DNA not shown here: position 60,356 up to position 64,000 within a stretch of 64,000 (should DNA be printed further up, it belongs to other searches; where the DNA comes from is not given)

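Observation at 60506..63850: Giant ~36/37-haem c-type cytochrome lipoprotein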

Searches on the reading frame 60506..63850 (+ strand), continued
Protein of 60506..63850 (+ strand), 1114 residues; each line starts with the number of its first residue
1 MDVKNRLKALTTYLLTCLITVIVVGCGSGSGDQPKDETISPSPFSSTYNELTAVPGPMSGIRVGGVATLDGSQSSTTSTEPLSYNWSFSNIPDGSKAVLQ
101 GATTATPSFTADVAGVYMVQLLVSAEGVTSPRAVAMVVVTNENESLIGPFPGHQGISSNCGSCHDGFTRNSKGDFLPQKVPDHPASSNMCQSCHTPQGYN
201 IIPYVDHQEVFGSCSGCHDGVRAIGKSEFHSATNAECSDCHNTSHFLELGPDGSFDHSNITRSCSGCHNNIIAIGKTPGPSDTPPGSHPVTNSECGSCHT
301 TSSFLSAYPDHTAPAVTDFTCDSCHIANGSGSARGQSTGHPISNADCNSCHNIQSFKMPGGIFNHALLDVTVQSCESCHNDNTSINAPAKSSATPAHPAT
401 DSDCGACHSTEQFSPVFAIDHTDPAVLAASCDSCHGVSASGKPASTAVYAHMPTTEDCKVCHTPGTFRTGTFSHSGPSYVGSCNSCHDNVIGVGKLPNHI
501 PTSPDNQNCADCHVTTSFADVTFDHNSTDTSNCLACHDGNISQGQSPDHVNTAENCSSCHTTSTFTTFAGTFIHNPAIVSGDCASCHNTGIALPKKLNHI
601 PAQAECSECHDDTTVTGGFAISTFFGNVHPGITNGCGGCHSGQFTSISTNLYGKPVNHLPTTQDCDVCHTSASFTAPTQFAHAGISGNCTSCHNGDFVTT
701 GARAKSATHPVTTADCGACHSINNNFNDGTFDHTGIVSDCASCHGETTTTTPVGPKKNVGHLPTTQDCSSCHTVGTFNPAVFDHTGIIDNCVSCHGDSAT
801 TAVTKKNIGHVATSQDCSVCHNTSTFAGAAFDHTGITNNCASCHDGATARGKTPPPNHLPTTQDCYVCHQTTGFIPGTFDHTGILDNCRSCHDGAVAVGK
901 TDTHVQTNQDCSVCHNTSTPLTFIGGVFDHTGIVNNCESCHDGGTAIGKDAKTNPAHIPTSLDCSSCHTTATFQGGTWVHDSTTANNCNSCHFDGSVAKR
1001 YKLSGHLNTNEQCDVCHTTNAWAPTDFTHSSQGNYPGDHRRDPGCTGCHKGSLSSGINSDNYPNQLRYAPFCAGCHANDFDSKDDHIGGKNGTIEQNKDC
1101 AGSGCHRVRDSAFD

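Call 31: search_protein_families(library=pfam, proteins=[L004:7017-9068:+, L006:7588-9729:+, L004:3695-4741:+, L006:4260-5132:+, L004:4766-6388:+, L006:13406-14218:+, L004:2012-3337:-, L001:13909-14838:+], max_evalue=0.1)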
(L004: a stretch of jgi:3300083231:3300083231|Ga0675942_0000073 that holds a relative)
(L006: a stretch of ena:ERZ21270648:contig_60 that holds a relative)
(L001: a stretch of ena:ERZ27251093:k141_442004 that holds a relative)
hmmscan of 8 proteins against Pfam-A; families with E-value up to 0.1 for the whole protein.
L004:7017-9068:+ (683 aa): 11 families
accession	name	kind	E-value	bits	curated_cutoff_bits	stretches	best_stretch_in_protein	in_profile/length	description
PF13432.12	TPR_16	-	0.00024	21.9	32.7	1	158-220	4-64/65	Tetratricopeptide repeat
PF13428.12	TPR_14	-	0.00057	20.8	23.5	1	188-222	2-36/44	Tetratricopeptide repeat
PF13371.12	TPR_9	-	0.00097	19.5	35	1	193-231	35-73/73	Tetratricopeptide repeat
PF05036.18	SPOR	-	0.001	19.8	21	1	66-111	30-75/76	SPOR domain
PF07719.23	TPR_2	-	0.0012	19.2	27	1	188-219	2-33/34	Tetratricopeptide repeat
PF13174.12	TPR_6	-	0.0013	19.7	26.3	1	188-220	1-33/33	Tetratricopeptide repeat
PF03704.23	BTAD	-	0.0036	18.1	22.1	1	136-213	47-122/146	Bacterial transcriptional activator domain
PF13176.12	TPR_7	-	0.017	15.6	27.9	0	189-212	1-24/36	Tetratricopeptide repeat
PF14559.12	TPR_19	-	0.027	15.2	25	1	165-223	5-61/68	Tetratricopeptide repeat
PF13424.12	TPR_12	-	0.053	14.2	30.1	0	168-214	26-72/77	Tetratricopeptide repeat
PF25063.1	ARM_TT21_C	-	0.074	13.3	35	0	148-212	92-154/209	Tetratricopeptide repeat protein 21 C-terminal ARM domain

L006:7588-9729:+ (713 aa): 1 family
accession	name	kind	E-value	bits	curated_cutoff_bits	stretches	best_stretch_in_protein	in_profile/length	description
PF05036.18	SPOR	-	7e-05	23.5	21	1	79-126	27-75/76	SPOR domain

L004:3695-4741:+ (348 aa): 1 family
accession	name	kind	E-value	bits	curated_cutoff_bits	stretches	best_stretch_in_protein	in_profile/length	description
PF10997.13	Amj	-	0.011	15.6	27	0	74-130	148-201/253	Alternate to MurJ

L006:4260-5132:+ (290 aa): 0 families

L004:4766-6388:+ (540 aa): 4 families
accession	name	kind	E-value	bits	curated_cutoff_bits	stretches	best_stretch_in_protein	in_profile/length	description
PF14522.11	Cytochrome_C7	-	4.2e-27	94.2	24.8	9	441-506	7-67/67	Cytochrome c7 and related cytochrome c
PF14537.11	Cytochrom_c3_2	-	1.3e-14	54.8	25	2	42-107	1-70/79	Cytochrome c3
PF02085.21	Cytochrom_CIII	-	6.7e-11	42.9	22.9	1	41-109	23-90/101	Class III cytochrome C family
PF22113.1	Mtrc-MtrF_II-IV_dom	-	4.2e-09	36.6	30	2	268-423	6-166/176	Outer membrane cytochrome MtrC/MtrF-like, domains II/IV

L006:13406-14218:+ (270 aa): 8 families
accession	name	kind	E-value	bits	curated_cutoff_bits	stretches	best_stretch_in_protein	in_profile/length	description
PF23892.1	Ig_CycH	-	1.3e-29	102.6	27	1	160-267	1-108/108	Cytochrome c-type biogenesis protein H Ig-like domain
PF23914.1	TPR_CcmH_CycH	-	4.3e-10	40.1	42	1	60-115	24-79/158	Cytochrome c-type biogenesis protein H TPR domain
PF07719.23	TPR_2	-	0.0001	22.6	27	1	87-115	2-30/34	Tetratricopeptide repeat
PF13432.12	TPR_16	-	0.00054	20.8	32.7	1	79-114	24-59/65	Tetratricopeptide repeat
PF13181.12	TPR_8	-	0.00074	19.9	25.7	1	87-112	2-27/34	Tetratricopeptide repeat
PF14559.12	TPR_19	-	0.0032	18.2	25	1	75-112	14-51/68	Tetratricopeptide repeat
PF00515.34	TPR_1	-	0.019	15.2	27.8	1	95-113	10-28/34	Tetratricopeptide repeat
PF13428.12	TPR_14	-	0.021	15.9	23.5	0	87-113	2-28/44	Tetratricopeptide repeat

L004:2012-3337:- (441 aa): 27 families (the best 25 are shown)
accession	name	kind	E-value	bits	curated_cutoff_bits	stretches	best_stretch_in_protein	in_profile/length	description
PF13738.12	Pyr_redox_3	-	7.1e-40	137.6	30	1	175-436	1-283/305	Pyridine nucleotide-disulphide oxidoreductase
PF07992.20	Pyr_redox_2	-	1.8e-22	80.6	26.1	1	173-436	2-253/291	Pyridine nucleotide-disulphide oxidoreductase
PF13237.11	Fer4_10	-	2.1e-10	40.8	25.5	1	50-101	2-53/53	4Fe-4S dicluster domain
PF12797.12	Fer4_2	-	2.3e-09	37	24.5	2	49-69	2-22/22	4Fe-4S binding domain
PF14697.11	Fer4_21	-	1.7e-08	34.9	35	1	52-107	3-59/59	4Fe-4S dicluster domain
PF00037.32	Fer4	-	1.3e-07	31.5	21.1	2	85-106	3-24/24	4Fe-4S binding domain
PF12838.12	Fer4_7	-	5.8e-07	30.3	27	3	57-104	2-52/52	4Fe-4S dicluster domain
PF12837.12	Fer4_6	-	8.2e-07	29.1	25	1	50-69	2-21/24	4Fe-4S binding domain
PF01946.23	Thi4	-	4.9e-06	26.4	26.2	1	172-207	18-55/235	Thi4 family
PF13434.12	Lys_Orn_oxgnase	-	8.5e-06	25.6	21.3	1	262-365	118-228/339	L-lysine 6-monooxygenase/L-ornithine 5-monooxygenase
PF03486.20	HI0933_like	-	3.2e-05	23.9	50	0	173-204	2-34/244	HI0933-like protein Rossmann domain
PF00890.30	FAD_binding_2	-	6.4e-05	22.8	20.4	1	173-216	1-44/414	FAD binding domain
PF12831.13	FAD_oxidored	-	6.8e-05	22.8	27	1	173-215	1-44/416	FAD dependent oxidoreductase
PF13484.11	Fer4_16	-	8.3e-05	23.7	30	0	56-68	52-64/66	4Fe-4S double cluster binding domain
PF13187.11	Fer4_9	-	0.00021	21.7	27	2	48-70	34-50/52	4Fe-4S dicluster domain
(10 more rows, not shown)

L001:13909-14838:+ (309 aa): 1 family
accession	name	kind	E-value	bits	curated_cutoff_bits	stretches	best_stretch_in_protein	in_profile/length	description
PF08238.18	Sel1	-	1.6e-15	57.4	30.7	2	48-82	1-35/36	Sel1 repeat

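Call 34: search_solved_structures(query=A1, max_evalue=0.001)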
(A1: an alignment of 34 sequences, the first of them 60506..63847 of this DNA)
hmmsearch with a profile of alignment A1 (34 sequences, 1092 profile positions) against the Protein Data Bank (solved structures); distinct sequences matched with E-value up to 0.001: 13.
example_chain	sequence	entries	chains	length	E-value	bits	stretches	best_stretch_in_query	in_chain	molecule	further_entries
6r2q_A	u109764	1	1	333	2.1e-09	38.9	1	661-835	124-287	Cystathionine beta-synthase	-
9eov_A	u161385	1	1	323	1.9e-08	35.7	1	492-631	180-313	Extracellular iron oxide respiratory system surface decaheme cytochrome c component MtrC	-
7o7g_A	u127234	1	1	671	6.4e-08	33.9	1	492-632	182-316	Extracellular iron oxide respiratory system surface decaheme cytochrome c component MtrC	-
7qth_A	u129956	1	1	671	6.4e-08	33.9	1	492-632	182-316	Extracellular iron oxide respiratory system surface decaheme cytochrome c component MtrC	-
4lm8_A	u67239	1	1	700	6.7e-08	33.8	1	492-631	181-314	Extracellular iron oxide respiratory system surface decaheme cytochrome c component MtrC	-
8qbz_A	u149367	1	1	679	8.2e-08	33.6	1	492-633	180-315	Extracellular iron oxide respiratory system surface decaheme cytochrome c component MtrC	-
8qbq_A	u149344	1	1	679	8.6e-08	33.5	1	492-633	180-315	Extracellular iron oxide respiratory system surface decaheme cytochrome c component MtrC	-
8qc9_A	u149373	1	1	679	8.8e-08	33.5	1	492-633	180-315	Extracellular iron oxide respiratory system surface decaheme cytochrome c component MtrC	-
2e84_A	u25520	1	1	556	5.4e-05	24.2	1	382-835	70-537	High-molecular-weight cytochrome c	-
6r2q_C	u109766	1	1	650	9.6e-05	23.4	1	559-981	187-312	Decaheme c-type cytochrome, OmcA/MtrC family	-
6qyc_A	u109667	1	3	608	0.00012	23.1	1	559-682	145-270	Decaheme c-type cytochrome, OmcA/MtrC family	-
6nz0_Z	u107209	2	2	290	0.0002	22.4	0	29-141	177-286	Dyslexia-associated protein KIAA0319-like protein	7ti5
3pmq_A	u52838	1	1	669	0.00024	22.1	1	467-585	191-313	Decaheme cytochrome c MtrF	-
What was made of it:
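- Closest known: MtrA/DmsE-family periplasmic decahaem cytochromes. Same: This is the best solved-structure match (6r2q_A, 2e-9, call 34).
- Closest known: Polymerising cytochrome filaments. Different: There is no detectable sequence similarity (these proteins are absent from call 34).
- Tried and rejected: PDB sequence search (call 34).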

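Call 45: predict_structure(alignment_id=A1)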
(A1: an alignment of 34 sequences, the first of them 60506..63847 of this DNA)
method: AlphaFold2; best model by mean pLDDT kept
length: 1114 residues; sequences in the alignment: 34
mean_pLDDT: 36.0   pTM: 0.27
mean pLDDT of the five models: 36.0, 34.1, 33.9, 33.4, 29.3
residues with pLDDT >= 90: 1; 70-90: 49; 50-70: 64; < 50: 1000
segments of 3 or more residues with pLDDT < 50: 1-5, 25-48, 147-1114
pLDDT, mean of each block of 10 residues (from residue 1): 50 58 41 34 38 59 78 75 77 72 86 69 72 58 51 37 35 34 29 35 27 23 24 26 29 33 27 30 35 29 27 25 32 32 32 30 32 39 34 38 34 32 42 38 34 39 32 33 34 28 32 31 29 31 30 30 34 33 35 36 37 37 42 35 35 31 30 28 30 33 29 32 30 36 35 32 35 30 29 32 31 32 29 33 33 29 30 26 31 28 29 32 27 32 36 35 31 25 35 37 34 30 26 28 34 37 31 30 38 38 36 32
secondary structure, 60 per line:
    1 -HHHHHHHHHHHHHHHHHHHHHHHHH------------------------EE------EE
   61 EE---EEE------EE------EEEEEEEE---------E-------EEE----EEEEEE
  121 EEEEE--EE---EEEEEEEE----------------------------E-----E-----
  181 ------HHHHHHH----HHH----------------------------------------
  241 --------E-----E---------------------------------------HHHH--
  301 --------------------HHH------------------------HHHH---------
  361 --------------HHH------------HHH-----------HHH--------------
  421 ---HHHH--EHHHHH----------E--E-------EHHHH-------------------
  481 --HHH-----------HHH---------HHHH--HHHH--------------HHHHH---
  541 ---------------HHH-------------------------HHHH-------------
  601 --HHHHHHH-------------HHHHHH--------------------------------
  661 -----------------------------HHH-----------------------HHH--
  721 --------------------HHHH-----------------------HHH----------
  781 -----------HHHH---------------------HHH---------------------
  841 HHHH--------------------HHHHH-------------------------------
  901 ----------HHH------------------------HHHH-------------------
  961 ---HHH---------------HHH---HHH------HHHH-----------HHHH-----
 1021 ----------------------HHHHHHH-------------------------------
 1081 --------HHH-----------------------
elements in order (helices of 4 or more, strands of 3 or more residues): H2-26 E59-62 E66-68 E83-90 E108-110 E115-125 E133-140 H187-193 H295-298 H348-351 H424-427 H431-435 H458-461 H509-512 H515-518 H533-537 H584-587 H603-609 H623-628 H741-744 H792-795 H841-844 H865-869 H938-941 H997-1000 H1012-1015 H1043-1049
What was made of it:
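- Tried and rejected: With 34 homologues the mean pLDDT was 36 (call 45).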

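Call 56: fold_search(model_id=the predicted structure, library=pdb)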
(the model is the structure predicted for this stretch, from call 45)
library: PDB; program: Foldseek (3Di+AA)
matches with E <= 10: 1572; with E <= 0.001: 60
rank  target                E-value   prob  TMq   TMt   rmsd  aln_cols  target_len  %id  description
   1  2yrl_MODEL_1_A        6.2e-07  1.00  0.08  0.70   5.7       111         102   29  Solution structure of the PKD domain from KIAA 1837 protein (released 2007-10-02)
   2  2yhg                  1.8e-06  1.00  0.07  0.19   2.2        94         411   18  Ab initio phasing of a nucleoside hydrolase-related hypothetical protein from Saccharophagus degradans that is associate (released 2011-08-03)
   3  6ihb_R                1.4e-05  1.00  0.08  0.81   2.2        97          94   24  Adeno-Associated Virus 2 in complex with AAVR (released 2019-03-20)
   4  6jcq_R                3.4e-05  1.00  0.07  0.78   2.4        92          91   24  AAV1 in complex with AAVR (released 2019-10-23)
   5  7kpn_Z                3.6e-05  1.00  0.07  0.73   3.5        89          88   13  Adeno-associated virus serotype 5 in complex with the cellular receptor AAVR at 2.5 Angstroms resolution, AAV5 AAVR (released 2020-12-16)
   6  2e7m_MODEL_1_A        4.1e-05  1.00  0.08  0.67   7.1       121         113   20  Solution structure of the PKD domain (329-428) from human KIAA0319 (released 2007-07-17)
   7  6a77_A                6.3e-05  1.00  0.06  0.56   5.1        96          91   14  Crystal structure of the fifth immunoglobulin domain (Ig5) of human Robo1 in complex with the Fab fragment of murine m (released 2019-01-30)
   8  4pbv_D                8.0e-05  1.00  0.07  0.30   5.5       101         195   13  Crystal structure of chicken receptor protein tyrosine phosphatase sigma in complex with TrkC (released 2014-11-12)
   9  2l04_MODEL_1_A        9.5e-05  1.00  0.06  0.58   5.2        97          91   18  The Solution Structure of the C-terminal Ig-like Domain of the Bacteriophage Lambda Tail Tube Protein (released 2010-09-22)
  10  2cqv_MODEL_1_A        1.0e-04  1.00  0.07  0.45   9.3       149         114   15  Solution structure of the eighth Ig-like domain of human myosin light chain kinase (released 2005-11-20)
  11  8dkw_P                1.1e-04  1.00  0.07  0.20   5.3       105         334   17  Cryo-EM structure of cystinosin N288K mutant in a cytosol-open state at pH5.0 (released 2022-09-21)
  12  4pbv_E                1.1e-04  1.00  0.06  0.29   5.4       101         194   14  Crystal structure of chicken receptor protein tyrosine phosphatase sigma in complex with TrkC (released 2014-11-12)
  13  8p35_A                1.1e-04  1.00  0.06  0.50   6.3       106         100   14  Mutant human titin immunoglobulin-like 21 domain - C3575S (released 2023-11-29)
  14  2yd4                  1.1e-04  1.00  0.07  0.30   6.9       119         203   12  Crystal structure of the N-terminal Ig1-2 module of Chicken Receptor Protein Tyrosine Phosphatase Sigma (released 2011-04-13)
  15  4pbv_C                1.2e-04  1.00  0.07  0.30   5.5       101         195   14  Crystal structure of chicken receptor protein tyrosine phosphatase sigma in complex with TrkC (released 2014-11-12)
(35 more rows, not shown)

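Call 78: find_related_loci(query=A3, collection=metagenome_contigs, flank=10000)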
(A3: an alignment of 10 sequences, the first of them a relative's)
Query A3 (348 aa) in metagenome_contigs; peptide patterns used: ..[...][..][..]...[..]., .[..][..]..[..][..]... (x = any residue, [..] = any of these).
600 stretches matched a pattern (row limit reached: there are more); 547 encode a relative of the query (tblastn E <= 1e-3); the best 80 are kept; 80 distinct loci.
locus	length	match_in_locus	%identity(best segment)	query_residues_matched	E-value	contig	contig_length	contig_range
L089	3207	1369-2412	74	1-348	9e-177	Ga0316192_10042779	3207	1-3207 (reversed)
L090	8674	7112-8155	74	1-348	2e-167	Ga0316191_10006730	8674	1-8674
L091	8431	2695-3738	75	1-348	3e-161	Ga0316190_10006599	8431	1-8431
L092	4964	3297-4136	78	69-348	1e-140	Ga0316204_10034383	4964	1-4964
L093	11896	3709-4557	66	66-348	1e-130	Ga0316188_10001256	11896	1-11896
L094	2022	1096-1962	66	12-348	4e-131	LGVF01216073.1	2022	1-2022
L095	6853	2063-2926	66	4-348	1e-122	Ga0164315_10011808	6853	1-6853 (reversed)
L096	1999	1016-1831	69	77-348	2e-128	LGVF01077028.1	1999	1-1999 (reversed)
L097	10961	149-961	69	78-348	5e-119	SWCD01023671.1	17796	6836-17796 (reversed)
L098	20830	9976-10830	59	59-348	6e-112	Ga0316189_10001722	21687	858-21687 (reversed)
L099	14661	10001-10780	63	28-348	5e-111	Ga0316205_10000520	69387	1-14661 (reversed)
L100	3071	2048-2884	58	6-348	2e-111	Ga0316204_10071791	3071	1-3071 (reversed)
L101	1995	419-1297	56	5-348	2e-113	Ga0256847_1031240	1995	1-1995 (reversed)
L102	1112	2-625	76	141-348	3e-115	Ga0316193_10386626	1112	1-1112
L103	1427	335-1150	60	11-348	1e-112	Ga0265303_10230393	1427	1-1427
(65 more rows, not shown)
